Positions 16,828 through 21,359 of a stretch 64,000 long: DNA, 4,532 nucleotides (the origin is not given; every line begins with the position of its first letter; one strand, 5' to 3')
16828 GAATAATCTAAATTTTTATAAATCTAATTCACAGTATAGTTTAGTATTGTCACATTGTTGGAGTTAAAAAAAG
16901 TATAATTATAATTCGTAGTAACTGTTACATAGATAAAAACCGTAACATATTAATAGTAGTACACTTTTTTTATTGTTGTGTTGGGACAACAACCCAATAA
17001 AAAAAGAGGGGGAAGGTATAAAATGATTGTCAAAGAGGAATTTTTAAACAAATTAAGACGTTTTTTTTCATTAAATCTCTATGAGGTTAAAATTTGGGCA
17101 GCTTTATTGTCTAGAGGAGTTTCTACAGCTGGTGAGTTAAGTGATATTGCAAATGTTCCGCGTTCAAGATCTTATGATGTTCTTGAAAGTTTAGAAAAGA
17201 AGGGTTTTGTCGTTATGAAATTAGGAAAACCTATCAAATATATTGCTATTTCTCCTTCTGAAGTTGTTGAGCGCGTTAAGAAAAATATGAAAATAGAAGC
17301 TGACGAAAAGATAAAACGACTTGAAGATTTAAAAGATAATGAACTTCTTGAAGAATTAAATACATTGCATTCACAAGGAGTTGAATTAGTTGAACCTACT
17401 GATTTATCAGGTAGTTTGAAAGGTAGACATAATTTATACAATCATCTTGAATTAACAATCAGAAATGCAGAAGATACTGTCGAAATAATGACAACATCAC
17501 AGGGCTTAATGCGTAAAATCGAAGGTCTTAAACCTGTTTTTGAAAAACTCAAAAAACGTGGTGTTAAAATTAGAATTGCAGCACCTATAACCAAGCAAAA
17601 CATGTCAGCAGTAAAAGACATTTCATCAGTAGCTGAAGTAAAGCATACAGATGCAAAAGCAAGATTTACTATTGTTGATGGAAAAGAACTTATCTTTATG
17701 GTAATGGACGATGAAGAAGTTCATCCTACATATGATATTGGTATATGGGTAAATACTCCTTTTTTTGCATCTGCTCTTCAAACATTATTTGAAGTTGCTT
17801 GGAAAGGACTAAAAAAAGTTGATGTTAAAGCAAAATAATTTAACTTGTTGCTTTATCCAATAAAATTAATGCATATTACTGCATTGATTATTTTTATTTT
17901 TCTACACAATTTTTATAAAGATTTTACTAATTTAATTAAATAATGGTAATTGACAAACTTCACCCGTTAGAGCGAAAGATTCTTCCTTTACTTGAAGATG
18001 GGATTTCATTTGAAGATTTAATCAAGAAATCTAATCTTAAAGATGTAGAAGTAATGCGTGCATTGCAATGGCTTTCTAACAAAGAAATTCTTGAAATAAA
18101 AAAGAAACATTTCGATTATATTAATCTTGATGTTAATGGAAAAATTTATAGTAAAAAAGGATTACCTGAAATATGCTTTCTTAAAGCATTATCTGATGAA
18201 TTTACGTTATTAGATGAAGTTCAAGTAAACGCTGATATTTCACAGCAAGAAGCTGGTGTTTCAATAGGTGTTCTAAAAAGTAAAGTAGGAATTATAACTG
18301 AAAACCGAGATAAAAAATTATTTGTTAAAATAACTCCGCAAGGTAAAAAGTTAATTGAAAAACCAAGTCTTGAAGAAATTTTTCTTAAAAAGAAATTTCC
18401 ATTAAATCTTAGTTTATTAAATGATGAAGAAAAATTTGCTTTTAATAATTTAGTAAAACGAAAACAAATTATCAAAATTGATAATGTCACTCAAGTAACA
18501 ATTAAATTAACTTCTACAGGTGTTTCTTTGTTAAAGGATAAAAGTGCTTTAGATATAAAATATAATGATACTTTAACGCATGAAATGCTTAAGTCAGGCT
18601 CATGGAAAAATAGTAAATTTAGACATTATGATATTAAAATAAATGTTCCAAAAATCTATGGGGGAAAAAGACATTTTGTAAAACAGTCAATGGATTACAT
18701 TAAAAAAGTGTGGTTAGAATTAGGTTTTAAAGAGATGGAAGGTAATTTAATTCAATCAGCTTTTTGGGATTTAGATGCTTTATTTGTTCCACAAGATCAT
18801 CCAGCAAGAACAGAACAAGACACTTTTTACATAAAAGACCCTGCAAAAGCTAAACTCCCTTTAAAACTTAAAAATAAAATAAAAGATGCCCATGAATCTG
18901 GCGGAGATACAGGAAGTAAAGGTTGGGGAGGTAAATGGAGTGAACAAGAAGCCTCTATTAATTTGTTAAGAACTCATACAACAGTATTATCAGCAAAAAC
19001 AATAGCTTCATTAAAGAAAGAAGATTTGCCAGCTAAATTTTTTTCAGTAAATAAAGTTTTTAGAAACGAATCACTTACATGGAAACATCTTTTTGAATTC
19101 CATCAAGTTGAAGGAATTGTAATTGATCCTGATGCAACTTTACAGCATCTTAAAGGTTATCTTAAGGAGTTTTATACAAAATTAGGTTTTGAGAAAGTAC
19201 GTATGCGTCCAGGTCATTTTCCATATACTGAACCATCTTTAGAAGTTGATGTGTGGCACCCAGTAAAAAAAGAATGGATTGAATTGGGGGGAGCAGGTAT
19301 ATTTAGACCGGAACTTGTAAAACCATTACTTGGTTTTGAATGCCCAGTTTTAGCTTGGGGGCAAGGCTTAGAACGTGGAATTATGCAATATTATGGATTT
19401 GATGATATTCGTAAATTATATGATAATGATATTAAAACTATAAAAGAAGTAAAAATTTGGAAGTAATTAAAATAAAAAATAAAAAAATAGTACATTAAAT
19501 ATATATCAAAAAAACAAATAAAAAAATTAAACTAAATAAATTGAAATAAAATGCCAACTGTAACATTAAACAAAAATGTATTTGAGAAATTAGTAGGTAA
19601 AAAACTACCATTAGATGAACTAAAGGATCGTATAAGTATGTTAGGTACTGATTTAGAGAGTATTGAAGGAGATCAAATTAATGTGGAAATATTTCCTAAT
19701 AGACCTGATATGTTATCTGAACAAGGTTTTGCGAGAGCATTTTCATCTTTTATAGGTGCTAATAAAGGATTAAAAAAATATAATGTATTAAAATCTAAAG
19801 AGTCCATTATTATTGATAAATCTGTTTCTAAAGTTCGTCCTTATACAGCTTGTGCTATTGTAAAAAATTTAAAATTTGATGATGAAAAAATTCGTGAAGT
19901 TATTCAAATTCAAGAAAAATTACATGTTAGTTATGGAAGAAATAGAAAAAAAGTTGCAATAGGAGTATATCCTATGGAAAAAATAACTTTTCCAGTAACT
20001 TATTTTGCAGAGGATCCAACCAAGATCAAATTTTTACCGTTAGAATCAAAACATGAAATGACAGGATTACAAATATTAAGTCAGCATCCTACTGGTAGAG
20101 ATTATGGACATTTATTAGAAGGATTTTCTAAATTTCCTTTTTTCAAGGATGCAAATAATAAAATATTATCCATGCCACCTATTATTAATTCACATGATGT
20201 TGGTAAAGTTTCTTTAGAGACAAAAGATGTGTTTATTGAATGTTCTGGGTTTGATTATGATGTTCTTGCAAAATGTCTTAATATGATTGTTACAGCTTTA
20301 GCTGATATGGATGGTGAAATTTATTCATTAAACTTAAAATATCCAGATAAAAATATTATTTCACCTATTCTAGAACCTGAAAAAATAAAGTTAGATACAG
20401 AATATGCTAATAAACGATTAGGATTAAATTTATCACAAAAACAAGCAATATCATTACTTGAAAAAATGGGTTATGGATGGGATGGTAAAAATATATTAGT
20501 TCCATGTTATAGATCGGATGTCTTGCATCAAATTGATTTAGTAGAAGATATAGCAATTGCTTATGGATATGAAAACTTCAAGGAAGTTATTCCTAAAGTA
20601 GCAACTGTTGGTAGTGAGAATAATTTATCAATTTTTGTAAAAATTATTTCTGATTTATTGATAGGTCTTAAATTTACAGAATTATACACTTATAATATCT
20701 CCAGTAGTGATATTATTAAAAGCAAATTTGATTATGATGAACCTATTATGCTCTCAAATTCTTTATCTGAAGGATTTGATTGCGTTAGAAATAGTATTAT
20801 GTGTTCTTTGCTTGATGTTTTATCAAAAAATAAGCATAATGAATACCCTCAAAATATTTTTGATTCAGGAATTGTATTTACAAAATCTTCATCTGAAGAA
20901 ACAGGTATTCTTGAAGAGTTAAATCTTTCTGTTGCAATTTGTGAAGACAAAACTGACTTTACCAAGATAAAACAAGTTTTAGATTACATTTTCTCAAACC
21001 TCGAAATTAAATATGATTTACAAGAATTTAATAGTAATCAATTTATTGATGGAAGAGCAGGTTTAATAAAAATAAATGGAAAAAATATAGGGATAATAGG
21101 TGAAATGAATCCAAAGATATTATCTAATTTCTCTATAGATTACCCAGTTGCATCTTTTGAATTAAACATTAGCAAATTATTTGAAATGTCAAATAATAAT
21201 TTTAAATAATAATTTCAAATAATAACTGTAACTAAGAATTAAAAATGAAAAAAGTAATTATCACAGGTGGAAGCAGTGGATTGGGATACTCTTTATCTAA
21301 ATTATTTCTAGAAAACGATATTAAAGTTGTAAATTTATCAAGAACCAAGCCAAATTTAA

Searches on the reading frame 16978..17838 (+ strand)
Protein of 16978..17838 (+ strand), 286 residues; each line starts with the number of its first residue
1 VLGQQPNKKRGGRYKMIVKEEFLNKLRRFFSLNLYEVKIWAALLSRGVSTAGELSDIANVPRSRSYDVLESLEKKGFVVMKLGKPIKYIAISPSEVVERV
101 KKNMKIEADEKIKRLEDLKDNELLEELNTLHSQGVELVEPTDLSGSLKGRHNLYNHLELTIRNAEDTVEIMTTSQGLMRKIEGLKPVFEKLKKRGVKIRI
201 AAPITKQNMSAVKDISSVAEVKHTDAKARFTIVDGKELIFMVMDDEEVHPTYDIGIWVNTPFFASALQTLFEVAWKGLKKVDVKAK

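Call 35: search_protein_families(library=pfam, proteins=[window:16978-17838:+], max_evalue=0.00001)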
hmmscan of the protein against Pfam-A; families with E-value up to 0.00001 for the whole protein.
window:16978-17838:+ (286 aa): 1 family
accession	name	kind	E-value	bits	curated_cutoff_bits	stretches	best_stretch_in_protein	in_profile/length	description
PF01978.25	TrmB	-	2e-18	66.4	25.6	1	29-93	3-67/68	Sugar-specific transcriptional regulator TrmB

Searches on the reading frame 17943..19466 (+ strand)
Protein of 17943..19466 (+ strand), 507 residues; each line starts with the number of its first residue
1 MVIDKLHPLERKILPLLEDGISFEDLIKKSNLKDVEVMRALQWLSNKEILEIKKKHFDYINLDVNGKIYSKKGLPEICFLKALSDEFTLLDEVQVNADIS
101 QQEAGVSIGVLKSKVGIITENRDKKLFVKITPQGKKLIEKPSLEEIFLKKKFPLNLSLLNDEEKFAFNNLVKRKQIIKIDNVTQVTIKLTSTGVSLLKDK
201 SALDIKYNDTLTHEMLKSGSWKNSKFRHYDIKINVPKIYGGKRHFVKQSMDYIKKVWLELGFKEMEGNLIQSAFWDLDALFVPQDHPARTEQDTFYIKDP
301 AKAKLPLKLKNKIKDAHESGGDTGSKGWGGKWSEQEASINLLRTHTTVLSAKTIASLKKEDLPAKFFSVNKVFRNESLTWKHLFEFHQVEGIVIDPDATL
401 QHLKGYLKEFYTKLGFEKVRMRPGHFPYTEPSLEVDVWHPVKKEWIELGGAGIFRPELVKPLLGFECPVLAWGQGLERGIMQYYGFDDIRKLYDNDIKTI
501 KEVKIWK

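Call 35: search_protein_families(library=pfam, proteins=[window:17943-19466:+], max_evalue=0.00001)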
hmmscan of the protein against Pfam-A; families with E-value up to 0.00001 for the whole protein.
window:17943-19466:+ (507 aa): 2 families
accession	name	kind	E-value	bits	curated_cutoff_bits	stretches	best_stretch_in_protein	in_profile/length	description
PF01409.25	tRNA-synt_2d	-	2.8e-80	269.8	19.8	1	229-502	2-245/246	tRNA synthetases class II core domain (F)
PF00587.30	tRNA-synt_2b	-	6.6e-06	26.7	29.3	0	354-445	26-129/179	tRNA synthetase class II core domain (G, H, P, S and T)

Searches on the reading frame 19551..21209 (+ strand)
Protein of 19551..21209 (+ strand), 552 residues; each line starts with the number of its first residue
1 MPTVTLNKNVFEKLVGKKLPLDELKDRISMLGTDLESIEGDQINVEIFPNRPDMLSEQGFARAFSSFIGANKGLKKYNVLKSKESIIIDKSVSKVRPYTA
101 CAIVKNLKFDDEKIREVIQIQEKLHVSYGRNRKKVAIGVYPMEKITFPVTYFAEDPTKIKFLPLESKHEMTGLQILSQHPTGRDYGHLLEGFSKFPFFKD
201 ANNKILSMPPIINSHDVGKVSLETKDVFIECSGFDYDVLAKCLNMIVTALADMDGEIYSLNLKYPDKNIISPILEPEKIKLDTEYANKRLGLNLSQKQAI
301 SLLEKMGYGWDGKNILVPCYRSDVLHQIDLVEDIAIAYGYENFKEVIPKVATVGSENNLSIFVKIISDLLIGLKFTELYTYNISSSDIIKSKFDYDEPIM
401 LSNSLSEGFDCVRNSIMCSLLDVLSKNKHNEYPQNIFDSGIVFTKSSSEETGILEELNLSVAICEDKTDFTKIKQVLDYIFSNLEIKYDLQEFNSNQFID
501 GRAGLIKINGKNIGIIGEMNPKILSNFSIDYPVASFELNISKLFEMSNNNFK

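Call 35: search_protein_families(library=pfam, proteins=[window:19551-21209:+], max_evalue=0.00001)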
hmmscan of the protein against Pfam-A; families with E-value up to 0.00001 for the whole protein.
window:19551-21209:+ (552 aa): 3 families
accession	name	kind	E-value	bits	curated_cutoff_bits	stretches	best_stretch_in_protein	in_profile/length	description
PF17759.6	tRNA_synthFbeta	-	6.1e-35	121.1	22.4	1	345-540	3-214/214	Phenylalanyl tRNA synthetase beta chain CLM domain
PF03484.21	B5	-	5.6e-24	84.6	28.6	1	279-340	1-67/67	tRNA synthetase B5 domain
PF18262.7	PhetRS_B1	-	5.8e-06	26.9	26.8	0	1-68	1-81/83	Phe-tRNA synthetase beta subunit B1 domain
